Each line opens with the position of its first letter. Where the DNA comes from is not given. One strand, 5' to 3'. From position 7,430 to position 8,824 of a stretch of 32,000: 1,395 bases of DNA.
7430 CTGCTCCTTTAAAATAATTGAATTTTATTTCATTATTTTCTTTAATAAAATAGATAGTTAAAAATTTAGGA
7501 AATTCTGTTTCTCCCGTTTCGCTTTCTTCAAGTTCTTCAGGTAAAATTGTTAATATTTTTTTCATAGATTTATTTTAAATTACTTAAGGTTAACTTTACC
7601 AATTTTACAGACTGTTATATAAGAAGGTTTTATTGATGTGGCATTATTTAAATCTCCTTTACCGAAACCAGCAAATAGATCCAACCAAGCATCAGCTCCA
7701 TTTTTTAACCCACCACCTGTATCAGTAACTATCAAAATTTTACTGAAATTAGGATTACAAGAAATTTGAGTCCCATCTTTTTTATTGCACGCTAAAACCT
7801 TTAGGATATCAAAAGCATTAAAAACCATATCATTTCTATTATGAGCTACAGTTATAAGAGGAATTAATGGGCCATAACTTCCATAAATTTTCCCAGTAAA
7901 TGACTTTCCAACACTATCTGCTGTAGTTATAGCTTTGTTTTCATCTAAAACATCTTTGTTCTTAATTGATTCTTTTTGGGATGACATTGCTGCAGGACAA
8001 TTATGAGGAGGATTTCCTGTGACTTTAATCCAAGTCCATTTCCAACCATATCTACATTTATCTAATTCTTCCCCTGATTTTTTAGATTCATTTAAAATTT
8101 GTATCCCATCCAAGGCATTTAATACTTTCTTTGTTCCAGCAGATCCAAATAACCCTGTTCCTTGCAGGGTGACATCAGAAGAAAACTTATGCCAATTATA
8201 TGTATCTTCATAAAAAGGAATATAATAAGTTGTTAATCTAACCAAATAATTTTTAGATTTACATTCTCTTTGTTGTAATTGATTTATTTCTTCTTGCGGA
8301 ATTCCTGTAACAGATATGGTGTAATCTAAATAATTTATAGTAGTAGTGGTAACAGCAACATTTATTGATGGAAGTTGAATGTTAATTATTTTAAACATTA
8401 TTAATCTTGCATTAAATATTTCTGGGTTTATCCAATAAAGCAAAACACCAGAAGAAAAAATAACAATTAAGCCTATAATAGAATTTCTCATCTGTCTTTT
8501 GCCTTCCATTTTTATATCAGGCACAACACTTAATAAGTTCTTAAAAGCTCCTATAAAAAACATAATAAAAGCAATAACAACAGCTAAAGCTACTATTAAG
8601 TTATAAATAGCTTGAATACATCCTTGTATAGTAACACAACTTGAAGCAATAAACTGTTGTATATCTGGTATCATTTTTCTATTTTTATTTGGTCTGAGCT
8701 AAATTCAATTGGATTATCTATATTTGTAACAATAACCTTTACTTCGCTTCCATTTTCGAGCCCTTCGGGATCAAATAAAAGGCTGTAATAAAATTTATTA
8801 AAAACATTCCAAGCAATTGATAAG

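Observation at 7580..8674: Pilin-like VirB2/TrbC membrane hairpin fused to an MltA/3D-type lytic transglycosylase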

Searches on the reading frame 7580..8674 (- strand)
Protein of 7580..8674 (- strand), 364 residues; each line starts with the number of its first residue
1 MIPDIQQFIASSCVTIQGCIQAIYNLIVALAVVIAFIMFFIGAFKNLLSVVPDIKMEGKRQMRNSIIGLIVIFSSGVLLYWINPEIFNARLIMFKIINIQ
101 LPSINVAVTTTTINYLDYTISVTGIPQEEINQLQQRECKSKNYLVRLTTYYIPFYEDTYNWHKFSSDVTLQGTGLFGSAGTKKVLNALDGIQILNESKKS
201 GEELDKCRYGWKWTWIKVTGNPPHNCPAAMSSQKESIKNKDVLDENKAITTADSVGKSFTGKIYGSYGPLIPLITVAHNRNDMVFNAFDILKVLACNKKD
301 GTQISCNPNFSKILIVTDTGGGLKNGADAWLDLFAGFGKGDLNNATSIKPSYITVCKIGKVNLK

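Call 3: search_protein_families(library=pfam, proteins=[window:7580-8674:-], max_evalue=10)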
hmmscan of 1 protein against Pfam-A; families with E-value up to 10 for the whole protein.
window:7580-8674:- (364 aa): 2 families
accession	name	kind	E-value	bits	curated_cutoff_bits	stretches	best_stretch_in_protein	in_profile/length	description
PF18895.5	T4SS_pilin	-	1.8e-08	34.8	26.6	1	15-82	4-71/71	Type IV secretion system pilin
PF08455.15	SNF2_assoc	-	0.19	11.1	27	1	98-141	242-286/373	Bacterial SNF2 helicase associated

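Call 4: search_protein_families(library=ncbifam, proteins=[window:7580-8674:-], max_evalue=10)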
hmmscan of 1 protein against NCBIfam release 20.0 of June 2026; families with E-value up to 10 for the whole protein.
window:7580-8674:- (364 aa): 0 families

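Call 8: search_solved_structures(query=window:7580-8674:-, max_evalue=10, show_alignments=2)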
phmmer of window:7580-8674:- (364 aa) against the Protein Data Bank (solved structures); distinct sequences matched with E-value up to 10: 2.
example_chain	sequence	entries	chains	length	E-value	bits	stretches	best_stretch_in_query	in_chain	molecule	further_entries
6z16_G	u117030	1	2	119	0.23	13.4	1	31-99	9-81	Multisubunit Na+/H+ antiporter, G subunit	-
5got_A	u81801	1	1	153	0.67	11.9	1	95-158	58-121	Low molecular weight phosphotyrosine phosphatase family protein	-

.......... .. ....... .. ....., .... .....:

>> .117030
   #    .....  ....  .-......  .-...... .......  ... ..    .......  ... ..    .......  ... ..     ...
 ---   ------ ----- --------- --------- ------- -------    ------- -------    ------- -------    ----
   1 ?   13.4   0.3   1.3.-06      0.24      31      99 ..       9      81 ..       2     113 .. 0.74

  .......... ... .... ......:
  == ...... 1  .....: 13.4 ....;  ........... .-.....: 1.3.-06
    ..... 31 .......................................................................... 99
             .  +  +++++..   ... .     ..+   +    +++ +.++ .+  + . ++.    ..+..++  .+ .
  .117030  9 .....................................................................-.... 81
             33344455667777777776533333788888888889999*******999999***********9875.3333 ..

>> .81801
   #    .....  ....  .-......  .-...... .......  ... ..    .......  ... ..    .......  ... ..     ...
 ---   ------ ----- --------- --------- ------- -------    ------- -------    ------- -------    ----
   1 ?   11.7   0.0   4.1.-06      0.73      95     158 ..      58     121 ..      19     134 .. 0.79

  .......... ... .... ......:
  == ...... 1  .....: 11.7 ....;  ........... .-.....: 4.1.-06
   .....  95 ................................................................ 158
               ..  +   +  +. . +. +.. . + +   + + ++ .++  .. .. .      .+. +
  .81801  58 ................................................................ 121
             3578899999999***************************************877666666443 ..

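Call 9: find_homologous_proteins(query=window:7580-8674:-, max_evalue=0.001)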
Query window:7580-8674:- (364 aa): 13 proteins with E <= 0.001 among 2912 candidates.
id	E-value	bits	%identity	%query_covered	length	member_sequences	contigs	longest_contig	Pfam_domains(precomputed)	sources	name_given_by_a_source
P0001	2.1e-243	824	100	100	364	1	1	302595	PF18895.6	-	-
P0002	3.0e-87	311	45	98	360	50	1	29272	PF18895.6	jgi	jgi:hypothetical protein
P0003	2.9e-86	308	44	99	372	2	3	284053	PF18895.6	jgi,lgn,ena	-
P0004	3.6e-85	304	43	99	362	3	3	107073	-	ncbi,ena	-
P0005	5.6e-85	303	48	94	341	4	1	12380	PF18895.6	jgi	jgi:hypothetical protein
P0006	6.3e-80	287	45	98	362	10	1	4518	-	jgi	jgi:hypothetical protein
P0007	2.4e-66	242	44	85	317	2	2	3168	-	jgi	-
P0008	2.6e-43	166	41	71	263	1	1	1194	-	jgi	jgi:hypothetical protein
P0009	2.4e-40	156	68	35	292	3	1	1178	PF18895.6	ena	-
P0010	1.4e-35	141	66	30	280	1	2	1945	PF18895.6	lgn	-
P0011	4.3e-33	133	70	25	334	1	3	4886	PF13529.14,PF18895.6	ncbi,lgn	ncbi:MAG: C39 family peptidase [candidate division WOR-3 bacterium]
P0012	1.7e-30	124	54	30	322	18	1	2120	PF13529.14,PF18895.6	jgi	jgi:hypothetical protein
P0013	2.6e-29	120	38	54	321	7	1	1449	PF13539.12,PF18895.6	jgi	jgi:hypothetical protein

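Call 18: search_protein_families(library=pfam, proteins=[P0009, P0010, P0011, P0012, P0013, P0002, P0003, P0004, P0006], max_evalue=1)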
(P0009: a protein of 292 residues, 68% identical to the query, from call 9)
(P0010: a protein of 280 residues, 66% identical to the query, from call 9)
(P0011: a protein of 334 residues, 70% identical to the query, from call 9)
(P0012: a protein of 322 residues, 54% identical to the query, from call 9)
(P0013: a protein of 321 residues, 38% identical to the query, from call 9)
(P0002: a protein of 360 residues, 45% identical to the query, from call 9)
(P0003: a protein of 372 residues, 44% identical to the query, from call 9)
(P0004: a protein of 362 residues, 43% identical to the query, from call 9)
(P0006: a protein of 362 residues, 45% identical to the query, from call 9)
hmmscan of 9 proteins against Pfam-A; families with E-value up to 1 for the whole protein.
P0009 (292 aa): 2 families
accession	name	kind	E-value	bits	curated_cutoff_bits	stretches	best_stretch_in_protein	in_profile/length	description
PF18895.5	T4SS_pilin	-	9.8e-09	35.6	26.6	1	41-108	4-71/71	Type IV secretion system pilin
PF00092.34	VWA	-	0.19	12.4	23.8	1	200-265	104-168/174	von Willebrand factor type A domain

P0010 (280 aa): 1 family
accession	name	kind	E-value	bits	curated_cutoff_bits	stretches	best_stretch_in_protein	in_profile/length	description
PF18895.5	T4SS_pilin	-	1.3e-08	35.2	26.6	1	26-88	9-71/71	Type IV secretion system pilin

P0011 (334 aa): 5 families
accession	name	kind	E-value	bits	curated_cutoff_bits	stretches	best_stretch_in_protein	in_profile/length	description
PF13529.12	Peptidase_C39_2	-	5.2e-16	59.9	24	1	165-309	4-142/143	Peptidase_C39 like family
PF18895.5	T4SS_pilin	-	2.9e-10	40.5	26.6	1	44-111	4-71/71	Type IV secretion system pilin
PF03412.21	Peptidase_C39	-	0.0022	18.3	22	1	194-331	11-127/133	Peptidase C39 family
PF04956.18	TrbC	-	0.0048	17.5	27.9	1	6-107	12-94/98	TrbC/VIRB2 pilin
PF09778.15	Guanylate_cyc_2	-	0.22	11.3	28.1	0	284-314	155-187/212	Guanylylate cyclase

P0012 (322 aa): 8 families
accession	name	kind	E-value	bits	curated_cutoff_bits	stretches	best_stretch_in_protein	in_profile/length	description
PF13529.12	Peptidase_C39_2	-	1.8e-17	64.7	24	1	152-296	4-142/143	Peptidase_C39 like family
PF18895.5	T4SS_pilin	-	9.7e-08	32.4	26.6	1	36-98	9-71/71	Type IV secretion system pilin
PF12385.14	Peptidase_C70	-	0.0001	22.7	19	1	180-312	17-139/141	Papain-like cysteine protease AvrRpt2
PF03412.21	Peptidase_C39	-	0.00021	21.6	22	1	268-310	74-118/133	Peptidase C39 family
PF09778.15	Guanylate_cyc_2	-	0.0034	17.2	28.1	1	275-315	159-202/212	Guanylylate cyclase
PF11814.14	DUF3335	-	0.092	12.7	25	0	245-299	113-168/206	Peptidase_C39 like family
PF09813.14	Coa3_cc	-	0.1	12.7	27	0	71-96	6-31/48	Cytochrome c oxidase assembly factor 3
PF18519.6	Sgf11_N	-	0.15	12.1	26.2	1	203-215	11-23/39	SAGA-associated factor 11 N-terminal domain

P0013 (321 aa): 3 families
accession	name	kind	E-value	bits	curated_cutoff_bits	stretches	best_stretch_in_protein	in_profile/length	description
PF13539.11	Peptidase_M15_4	-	8e-14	52.4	25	1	209-269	4-69/70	D-alanyl-D-alanine carboxypeptidase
PF18895.5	T4SS_pilin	-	2e-07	31.4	26.6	1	36-98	9-71/71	Type IV secretion system pilin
PF17777.6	RL10P_insert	-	0.22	11.9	29.1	1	118-160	10-53/71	Insertion domain in 60S ribosomal protein L10P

P0002 (360 aa): 1 family
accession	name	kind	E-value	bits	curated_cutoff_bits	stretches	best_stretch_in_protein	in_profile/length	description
PF18895.5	T4SS_pilin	-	1.4e-08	35.1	26.6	1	14-83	2-71/71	Type IV secretion system pilin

P0003 (372 aa): 2 families
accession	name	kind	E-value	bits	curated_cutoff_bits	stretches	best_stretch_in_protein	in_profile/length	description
PF18895.5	T4SS_pilin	-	5.1e-08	33.3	26.6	1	20-82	9-71/71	Type IV secretion system pilin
PF04956.18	TrbC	-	0.19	12.4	27.9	1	13-78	41-94/98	TrbC/VIRB2 pilin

P0004 (362 aa): 1 family
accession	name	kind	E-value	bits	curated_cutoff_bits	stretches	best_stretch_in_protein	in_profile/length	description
PF18895.5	T4SS_pilin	-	7.6e-06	26.3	26.6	1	13-80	4-71/71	Type IV secretion system pilin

P0006 (362 aa): 2 families
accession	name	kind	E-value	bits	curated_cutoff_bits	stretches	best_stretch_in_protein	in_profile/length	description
PF18895.5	T4SS_pilin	-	0.00014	22.3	26.6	1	22-81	12-71/71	Type IV secretion system pilin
PF04893.22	Yip1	-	0.68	10.2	28.6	0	27-104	26-109/173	Yip1 domain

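Call 22: predict_structure(alignment_id=A1)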
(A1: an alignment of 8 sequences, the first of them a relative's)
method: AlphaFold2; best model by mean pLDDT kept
length: 364 residues; sequences in the alignment: 8
mean_pLDDT: 51.1   pTM: 0.40
mean pLDDT of the five models: 51.1, 48.5, 48.4, 47.9, 47.6
residues with pLDDT >= 90: 0; 70-90: 43; 50-70: 150; < 50: 171
segments of 3 or more residues with pLDDT < 50: 1-3, 78-125, 148-175, 205-218, 220-240, 261-282, 318-349, 362-364
pLDDT, mean of each block of 10 residues (from residue 1): 49 60 63 68 62 62 64 54 36 28 37 35 49 76 59 32 35 50 58 69 48 40 37 32 66 68 34 37 58 71 64 54 32 38 44 72 43
secondary structure, 60 per line:
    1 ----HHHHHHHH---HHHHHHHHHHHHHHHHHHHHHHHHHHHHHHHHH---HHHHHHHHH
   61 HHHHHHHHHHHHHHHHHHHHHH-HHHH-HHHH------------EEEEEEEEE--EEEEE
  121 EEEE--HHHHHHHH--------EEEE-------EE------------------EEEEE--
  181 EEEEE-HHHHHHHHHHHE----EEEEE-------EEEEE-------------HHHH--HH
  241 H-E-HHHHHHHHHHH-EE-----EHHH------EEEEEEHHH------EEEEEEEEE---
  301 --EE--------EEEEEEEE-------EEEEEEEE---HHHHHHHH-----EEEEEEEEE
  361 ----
elements in order: H5-12 H16-48 H52-82 H84-87 H89-92 E105-113 E116-124 H127-134 E143-146 E174-178 E181-185 H187-197 E203-207 E215-219 H233-236 H245-255 E274-279 E289-297 E313-320 E328-335 H339-346 E352-360

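Call 38: find_encoding_contigs(protein=P0004, flank=8000, max_places=2)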
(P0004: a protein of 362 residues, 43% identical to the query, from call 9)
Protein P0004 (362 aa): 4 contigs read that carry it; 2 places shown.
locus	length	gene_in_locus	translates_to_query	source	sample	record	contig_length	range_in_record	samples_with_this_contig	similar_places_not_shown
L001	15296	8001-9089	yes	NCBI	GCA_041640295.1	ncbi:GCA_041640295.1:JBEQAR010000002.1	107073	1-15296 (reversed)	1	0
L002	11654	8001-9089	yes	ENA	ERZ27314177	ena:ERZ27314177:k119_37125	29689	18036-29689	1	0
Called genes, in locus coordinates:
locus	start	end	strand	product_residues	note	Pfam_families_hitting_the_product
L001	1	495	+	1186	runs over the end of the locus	-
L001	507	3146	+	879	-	-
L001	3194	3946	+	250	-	-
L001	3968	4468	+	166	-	-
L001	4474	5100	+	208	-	PF26593:TraC-like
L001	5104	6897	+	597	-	PF01935:DUF87, PF19044:P-loop_TraG, PF12846:AAA_10 (weak)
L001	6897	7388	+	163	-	-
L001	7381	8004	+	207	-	-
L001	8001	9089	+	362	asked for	-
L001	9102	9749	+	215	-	-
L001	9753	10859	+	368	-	-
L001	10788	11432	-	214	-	PF02096:60KD_IMP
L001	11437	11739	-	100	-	PF00825:Ribonuclease_P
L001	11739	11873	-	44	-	PF00468:Ribosomal_L34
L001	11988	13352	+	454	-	PF11638:DnaA_N, PF00308:Bac_DnaA, PF00004:AAA (weak), PF01695:IstB_IS21, PF08299:Bac_DnaA_C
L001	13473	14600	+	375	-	PF00712:DNA_pol3_beta, PF02767:DNA_pol3_beta_2, PF02768:DNA_pol3_beta_3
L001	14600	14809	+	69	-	-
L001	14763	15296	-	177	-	?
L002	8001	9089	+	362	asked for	-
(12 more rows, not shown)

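Call 39: find_encoding_contigs(protein=P0003, flank=8000, max_places=2)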
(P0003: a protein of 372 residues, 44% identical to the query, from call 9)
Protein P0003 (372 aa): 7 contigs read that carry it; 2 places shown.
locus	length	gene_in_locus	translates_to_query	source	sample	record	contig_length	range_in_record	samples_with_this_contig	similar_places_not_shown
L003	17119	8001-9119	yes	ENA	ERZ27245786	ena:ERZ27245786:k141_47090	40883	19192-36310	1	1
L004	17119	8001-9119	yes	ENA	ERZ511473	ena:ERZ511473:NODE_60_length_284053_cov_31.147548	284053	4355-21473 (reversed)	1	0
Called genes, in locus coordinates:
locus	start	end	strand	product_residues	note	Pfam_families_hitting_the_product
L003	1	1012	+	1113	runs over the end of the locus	-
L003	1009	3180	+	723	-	-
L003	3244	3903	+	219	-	-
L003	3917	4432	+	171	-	-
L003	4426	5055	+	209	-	PF26593:TraC-like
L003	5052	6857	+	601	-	PF01935:DUF87, PF12846:AAA_10 (weak), PF19044:P-loop_TraG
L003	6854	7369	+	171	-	-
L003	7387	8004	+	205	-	-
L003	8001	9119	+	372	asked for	PF18895:T4SS_pilin (weak)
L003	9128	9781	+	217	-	-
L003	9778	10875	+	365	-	-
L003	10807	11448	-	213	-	PF02096:60KD_IMP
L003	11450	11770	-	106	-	PF00825:Ribonuclease_P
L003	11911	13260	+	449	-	PF11638:DnaA_N, PF01695:IstB_IS21, PF00308:Bac_DnaA, PF00004:AAA (weak), PF13401:AAA_22 (faint), PF08299:Bac_DnaA_C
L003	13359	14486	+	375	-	PF00712:DNA_pol3_beta, PF02767:DNA_pol3_beta_2, PF02768:DNA_pol3_beta_3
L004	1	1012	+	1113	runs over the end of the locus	-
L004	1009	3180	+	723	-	-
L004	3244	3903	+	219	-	-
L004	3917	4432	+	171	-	-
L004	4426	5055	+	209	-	PF26593:TraC-like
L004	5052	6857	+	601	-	PF01935:DUF87, PF12846:AAA_10 (weak), PF19044:P-loop_TraG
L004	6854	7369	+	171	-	-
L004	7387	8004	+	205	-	-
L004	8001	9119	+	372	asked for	PF18895:T4SS_pilin (weak)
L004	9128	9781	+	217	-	-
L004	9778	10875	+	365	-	-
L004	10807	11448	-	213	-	PF02096:60KD_IMP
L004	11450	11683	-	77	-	PF00825:Ribonuclease_P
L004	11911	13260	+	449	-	PF11638:DnaA_N, PF01695:IstB_IS21, PF00308:Bac_DnaA, PF00004:AAA (weak), PF13401:AAA_22 (faint), PF08299:Bac_DnaA_C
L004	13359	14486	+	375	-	PF00712:DNA_pol3_beta, PF02767:DNA_pol3_beta_2, PF02768:DNA_pol3_beta_3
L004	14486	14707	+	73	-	-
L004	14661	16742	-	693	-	PF00912:Transgly, PF00905:Transpeptidase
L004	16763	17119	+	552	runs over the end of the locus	PF00437:T2SSE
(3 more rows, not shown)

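Call 52: fold_search(model_id=the predicted structure, library=pdb)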
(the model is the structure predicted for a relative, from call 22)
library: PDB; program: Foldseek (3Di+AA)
matches with E <= 10: 132; with E <= 0.001: 0
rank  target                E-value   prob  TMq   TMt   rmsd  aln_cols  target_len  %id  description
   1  8ftm_B                7.3e-02  0.82  0.16  0.09   5.3        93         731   15  Setx-ssRNA-ADP-SO4 complex (released 2023-10-25)
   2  8fth                  2.3e-01  0.72  0.17  0.05   5.3        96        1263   14  Chaetomium thermophilum SETX - NPPC internal deletion (released 2023-10-25)
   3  6iok_J                5.3e-01  0.08  0.18  0.19  23.3       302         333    9  Cryo-EM structure of multidrug efflux pump MexAB-OprM (0 degree state) (released 2019-04-03)
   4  9tg4_D                6.7e-01  0.08  0.18  0.19  25.5       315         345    8  Structure of the YbjP lipoprotein bound to the AcrABZ-TolC efflux pump (released 2026-04-08)
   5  6iok_K                8.0e-01  0.05  0.17  0.18  21.6       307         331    8  Cryo-EM structure of multidrug efflux pump MexAB-OprM (0 degree state) (released 2019-04-03)
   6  9v53_A1               1.2e+00  0.05  0.17  0.18  24.7       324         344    9  Structure of TolC, YbjP, and AcrABZ complex (released 2025-11-05)
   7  9tg4_F                1.3e+00  0.06  0.18  0.19  22.6       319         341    9  Structure of the YbjP lipoprotein bound to the AcrABZ-TolC efflux pump (released 2026-04-08)
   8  4tko                  1.3e+00  0.12  0.15  0.17  12.9       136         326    8  Structure of the periplasmic adaptor protein EmrA (released 2014-07-09)
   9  9tg4_E                1.5e+00  0.05  0.18  0.19  22.6       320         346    9  Structure of the YbjP lipoprotein bound to the AcrABZ-TolC efflux pump (released 2026-04-08)
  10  9grx_E                1.6e+00  0.98  0.13  0.46   1.2        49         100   20  NDH-PSI-LHCI supercomplex from S. oleracea (released 2025-02-12)
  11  5xu0_B                1.8e+00  0.06  0.14  0.20  12.7       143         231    9  Structure of the membrane fusion protein Spr0693 from Streptococcus pneumoniae R6 (released 2018-01-24)
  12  8x2l_B                1.8e+00  0.04  0.15  0.11  24.8       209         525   10  Structure of human phagocyte NADPH oxidase in the resting state in the presence of 2 mM NADPH (released 2024-01-24)
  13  6iol_N                1.8e+00  0.03  0.17  0.18  22.4       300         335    8  Cryo-EM structure of multidrug efflux pump MexAB-OprM (60 degree state) (released 2019-04-03)
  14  2f1m_A                2.1e+00  0.03  0.17  0.24  25.8       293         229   10  Conformational flexibility in the multidrug efflux system protein AcrA (released 2006-03-21)
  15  6zyd_A                2.4e+00  0.01  0.09  0.10  23.9       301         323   11  YnaI (released 2020-11-25)
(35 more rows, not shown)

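Call 57: find_related_loci(query=A1, collection=genome_contigs, flank=6000)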
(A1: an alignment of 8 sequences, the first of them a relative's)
Query A1 (364 aa) in genome_contigs; peptide patterns used: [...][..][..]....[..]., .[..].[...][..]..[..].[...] (x = any residue, [..] = any of these).
81 stretches matched a pattern; 1 encode a relative of the query (tblastn E <= 1e-3); 1 distinct loci.
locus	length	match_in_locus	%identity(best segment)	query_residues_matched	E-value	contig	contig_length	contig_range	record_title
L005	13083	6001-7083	43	4-363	7e-86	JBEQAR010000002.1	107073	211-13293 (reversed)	MAG: bacterium isolate 03V1_S199.semibin_refined.113 NODE_176_length_107073_cov_3.349335, whole genome shotgun sequence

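Call 70: find_encoding_contigs(protein=P0011, flank=5000, max_places=3)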
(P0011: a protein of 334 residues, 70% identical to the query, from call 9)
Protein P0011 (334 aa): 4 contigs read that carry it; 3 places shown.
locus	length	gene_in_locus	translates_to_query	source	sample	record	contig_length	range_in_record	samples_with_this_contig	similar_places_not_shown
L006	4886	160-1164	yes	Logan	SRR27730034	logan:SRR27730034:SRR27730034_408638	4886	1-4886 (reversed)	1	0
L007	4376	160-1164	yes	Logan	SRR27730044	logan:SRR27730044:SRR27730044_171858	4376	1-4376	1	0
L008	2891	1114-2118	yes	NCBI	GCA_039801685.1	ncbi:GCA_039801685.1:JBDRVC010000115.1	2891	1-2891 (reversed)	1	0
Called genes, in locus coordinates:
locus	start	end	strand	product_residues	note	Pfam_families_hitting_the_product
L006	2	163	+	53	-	?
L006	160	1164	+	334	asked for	PF18895:T4SS_pilin, PF13529:Peptidase_C39_2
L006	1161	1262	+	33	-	-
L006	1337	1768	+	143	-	PF02580:Tyr_Deacylase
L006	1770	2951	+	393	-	-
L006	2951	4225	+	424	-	-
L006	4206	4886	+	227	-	?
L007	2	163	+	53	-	?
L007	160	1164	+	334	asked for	PF18895:T4SS_pilin, PF13529:Peptidase_C39_2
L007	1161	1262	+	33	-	-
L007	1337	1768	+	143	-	PF02580:Tyr_Deacylase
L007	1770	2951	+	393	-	-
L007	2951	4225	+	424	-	-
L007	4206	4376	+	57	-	?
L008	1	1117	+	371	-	PF00587:tRNA-synt_2b, PF03129:HGTP_anticodon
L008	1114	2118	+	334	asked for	PF18895:T4SS_pilin, PF13529:Peptidase_C39_2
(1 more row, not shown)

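Call 71: find_encoding_contigs(protein=P0012, flank=5000, max_places=3)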
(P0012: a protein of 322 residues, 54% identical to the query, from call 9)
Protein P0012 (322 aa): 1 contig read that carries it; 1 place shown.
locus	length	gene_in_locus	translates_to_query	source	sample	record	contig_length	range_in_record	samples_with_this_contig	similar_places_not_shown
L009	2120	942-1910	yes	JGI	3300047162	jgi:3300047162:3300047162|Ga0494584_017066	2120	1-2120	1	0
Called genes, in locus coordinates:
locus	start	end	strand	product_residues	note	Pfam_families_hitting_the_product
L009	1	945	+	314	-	?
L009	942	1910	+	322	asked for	PF18895:T4SS_pilin (weak), PF13529:Peptidase_C39_2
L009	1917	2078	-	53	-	-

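Call 73: find_encoding_contigs(protein=P0009, flank=3000, max_places=3)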
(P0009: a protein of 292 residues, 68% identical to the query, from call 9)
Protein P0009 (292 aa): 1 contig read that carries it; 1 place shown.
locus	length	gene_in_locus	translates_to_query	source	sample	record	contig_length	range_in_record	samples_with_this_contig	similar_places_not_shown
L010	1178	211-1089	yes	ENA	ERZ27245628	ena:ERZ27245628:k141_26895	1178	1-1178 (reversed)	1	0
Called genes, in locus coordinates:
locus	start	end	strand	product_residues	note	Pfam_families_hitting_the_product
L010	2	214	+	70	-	?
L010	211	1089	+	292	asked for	PF18895:T4SS_pilin (weak)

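Call 74: find_encoding_contigs(protein=P0010, flank=3000, max_places=3)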
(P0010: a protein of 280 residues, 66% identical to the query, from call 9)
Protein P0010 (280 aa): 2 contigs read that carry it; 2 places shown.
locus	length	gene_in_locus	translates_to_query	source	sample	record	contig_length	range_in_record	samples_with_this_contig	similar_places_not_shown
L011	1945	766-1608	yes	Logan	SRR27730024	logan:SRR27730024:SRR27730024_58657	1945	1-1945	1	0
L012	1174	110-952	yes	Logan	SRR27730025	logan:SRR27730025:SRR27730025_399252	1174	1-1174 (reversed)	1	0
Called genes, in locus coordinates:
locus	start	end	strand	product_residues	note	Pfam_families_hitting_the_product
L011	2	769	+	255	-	?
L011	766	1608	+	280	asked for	PF18895:T4SS_pilin (weak)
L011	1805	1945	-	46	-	?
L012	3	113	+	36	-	?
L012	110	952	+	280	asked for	PF18895:T4SS_pilin (weak)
